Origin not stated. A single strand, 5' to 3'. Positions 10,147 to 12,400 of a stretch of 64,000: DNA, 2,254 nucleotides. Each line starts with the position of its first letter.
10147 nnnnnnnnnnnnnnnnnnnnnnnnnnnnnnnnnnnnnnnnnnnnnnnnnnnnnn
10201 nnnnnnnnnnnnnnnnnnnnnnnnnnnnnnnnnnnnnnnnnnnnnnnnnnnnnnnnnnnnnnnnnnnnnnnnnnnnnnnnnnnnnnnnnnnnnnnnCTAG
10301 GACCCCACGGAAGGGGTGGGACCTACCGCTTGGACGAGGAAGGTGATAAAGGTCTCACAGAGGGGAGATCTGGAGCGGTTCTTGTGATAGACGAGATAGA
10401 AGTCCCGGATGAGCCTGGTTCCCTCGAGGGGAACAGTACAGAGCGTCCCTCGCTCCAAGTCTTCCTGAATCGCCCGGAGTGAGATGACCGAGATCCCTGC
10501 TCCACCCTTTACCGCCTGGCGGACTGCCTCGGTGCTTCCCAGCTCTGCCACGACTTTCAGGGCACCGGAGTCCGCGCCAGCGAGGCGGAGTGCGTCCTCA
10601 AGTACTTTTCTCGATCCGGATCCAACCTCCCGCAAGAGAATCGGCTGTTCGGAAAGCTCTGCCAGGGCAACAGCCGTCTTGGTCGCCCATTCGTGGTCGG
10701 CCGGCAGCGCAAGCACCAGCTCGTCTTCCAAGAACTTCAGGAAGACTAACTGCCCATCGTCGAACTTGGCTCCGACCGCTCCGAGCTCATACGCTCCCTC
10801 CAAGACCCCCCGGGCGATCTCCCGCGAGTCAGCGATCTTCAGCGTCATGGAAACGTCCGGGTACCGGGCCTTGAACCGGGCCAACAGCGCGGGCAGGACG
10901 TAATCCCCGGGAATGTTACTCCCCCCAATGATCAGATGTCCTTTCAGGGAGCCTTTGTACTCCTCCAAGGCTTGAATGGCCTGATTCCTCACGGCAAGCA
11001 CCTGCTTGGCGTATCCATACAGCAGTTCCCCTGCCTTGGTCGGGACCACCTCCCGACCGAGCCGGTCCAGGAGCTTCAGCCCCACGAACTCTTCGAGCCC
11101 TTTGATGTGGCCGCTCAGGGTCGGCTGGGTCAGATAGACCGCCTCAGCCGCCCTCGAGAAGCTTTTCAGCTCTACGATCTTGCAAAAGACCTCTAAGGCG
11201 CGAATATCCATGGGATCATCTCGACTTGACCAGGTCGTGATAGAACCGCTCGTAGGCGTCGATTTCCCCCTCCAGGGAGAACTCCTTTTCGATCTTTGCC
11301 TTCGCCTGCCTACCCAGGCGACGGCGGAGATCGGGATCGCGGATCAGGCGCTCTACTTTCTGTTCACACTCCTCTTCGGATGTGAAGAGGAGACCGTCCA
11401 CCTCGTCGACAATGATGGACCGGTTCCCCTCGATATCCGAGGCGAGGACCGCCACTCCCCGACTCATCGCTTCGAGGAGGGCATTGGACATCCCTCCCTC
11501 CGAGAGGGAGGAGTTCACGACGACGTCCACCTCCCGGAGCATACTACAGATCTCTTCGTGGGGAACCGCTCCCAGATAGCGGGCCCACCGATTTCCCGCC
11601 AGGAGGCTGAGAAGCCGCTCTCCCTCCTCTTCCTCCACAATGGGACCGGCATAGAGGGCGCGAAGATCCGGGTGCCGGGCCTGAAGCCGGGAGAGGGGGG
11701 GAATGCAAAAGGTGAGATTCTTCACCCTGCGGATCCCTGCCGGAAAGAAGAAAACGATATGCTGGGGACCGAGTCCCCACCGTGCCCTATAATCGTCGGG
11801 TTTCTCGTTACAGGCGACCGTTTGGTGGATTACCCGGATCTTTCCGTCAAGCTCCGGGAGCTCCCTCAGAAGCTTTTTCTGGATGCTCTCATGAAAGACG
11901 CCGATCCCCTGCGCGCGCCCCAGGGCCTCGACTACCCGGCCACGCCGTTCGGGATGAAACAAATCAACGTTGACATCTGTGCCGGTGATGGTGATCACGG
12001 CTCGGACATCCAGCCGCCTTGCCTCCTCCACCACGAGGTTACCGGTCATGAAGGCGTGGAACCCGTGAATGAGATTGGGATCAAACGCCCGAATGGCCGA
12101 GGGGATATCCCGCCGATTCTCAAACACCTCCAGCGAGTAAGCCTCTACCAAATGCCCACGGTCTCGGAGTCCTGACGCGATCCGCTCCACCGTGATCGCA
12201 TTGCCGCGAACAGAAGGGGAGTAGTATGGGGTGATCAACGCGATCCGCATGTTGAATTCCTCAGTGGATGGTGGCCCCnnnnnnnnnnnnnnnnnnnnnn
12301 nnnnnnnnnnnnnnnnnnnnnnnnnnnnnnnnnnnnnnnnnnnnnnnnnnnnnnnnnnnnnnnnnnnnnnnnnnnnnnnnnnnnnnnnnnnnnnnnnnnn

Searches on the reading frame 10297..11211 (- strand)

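Call 53: search_protein_families(library=pfam, proteins=[window:10297-11211:-], max_evalue=0.001)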
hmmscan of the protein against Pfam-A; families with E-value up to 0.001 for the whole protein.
window:10297-11211:- (304 aa): 3 families
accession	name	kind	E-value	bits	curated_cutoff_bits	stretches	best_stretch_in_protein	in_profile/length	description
PF03466.25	LysR_substrate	-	3.6e-50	170.7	28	1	87-295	2-207/209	LysR substrate binding domain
PF00126.33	HTH_1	-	1.2e-19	70.5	26.6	1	3-62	1-60/60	Bacterial regulatory helix-turn-helix protein, lysR family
PF12727.12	PBP_like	-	6.9e-08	32.3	27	1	139-292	45-192/193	PBP superfamily domain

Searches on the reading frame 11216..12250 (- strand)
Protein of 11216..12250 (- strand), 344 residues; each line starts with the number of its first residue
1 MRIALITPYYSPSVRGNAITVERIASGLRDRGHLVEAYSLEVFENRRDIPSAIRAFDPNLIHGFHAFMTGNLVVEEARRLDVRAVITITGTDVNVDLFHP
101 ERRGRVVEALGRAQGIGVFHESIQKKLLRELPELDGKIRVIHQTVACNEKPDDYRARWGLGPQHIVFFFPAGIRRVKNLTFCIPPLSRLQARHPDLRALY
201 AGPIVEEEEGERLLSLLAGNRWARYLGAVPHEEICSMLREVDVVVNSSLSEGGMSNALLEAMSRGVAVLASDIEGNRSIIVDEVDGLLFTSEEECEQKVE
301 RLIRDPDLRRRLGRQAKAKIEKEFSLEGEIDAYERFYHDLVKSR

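Call 53: search_protein_families(library=pfam, proteins=[window:11216-12250:-], max_evalue=0.001)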
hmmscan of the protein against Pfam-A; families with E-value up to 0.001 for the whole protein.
window:11216-12250:- (344 aa): 5 families
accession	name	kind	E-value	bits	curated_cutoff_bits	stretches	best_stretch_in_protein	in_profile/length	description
PF00534.26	Glycos_transf_1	-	8.6e-22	77.9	26.4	1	154-318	5-171/172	Glycosyl transferases group 1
PF13692.12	Glyco_trans_1_4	-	3.4e-19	70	27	1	167-305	4-142/142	Glycosyl transferases group 1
PF13524.12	Glyco_trans_1_2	-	5.4e-15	56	25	1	217-330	19-139/144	Glycosyl transferase-like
PF13439.12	Glyco_transf_4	-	3.4e-05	24.4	28.5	1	40-145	55-166/170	Glycosyltransferase Family 4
PF13579.12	Glyco_trans_4_4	-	0.00055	20.8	29.7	0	48-104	62-116/158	Glycosyl transferase 4-like domain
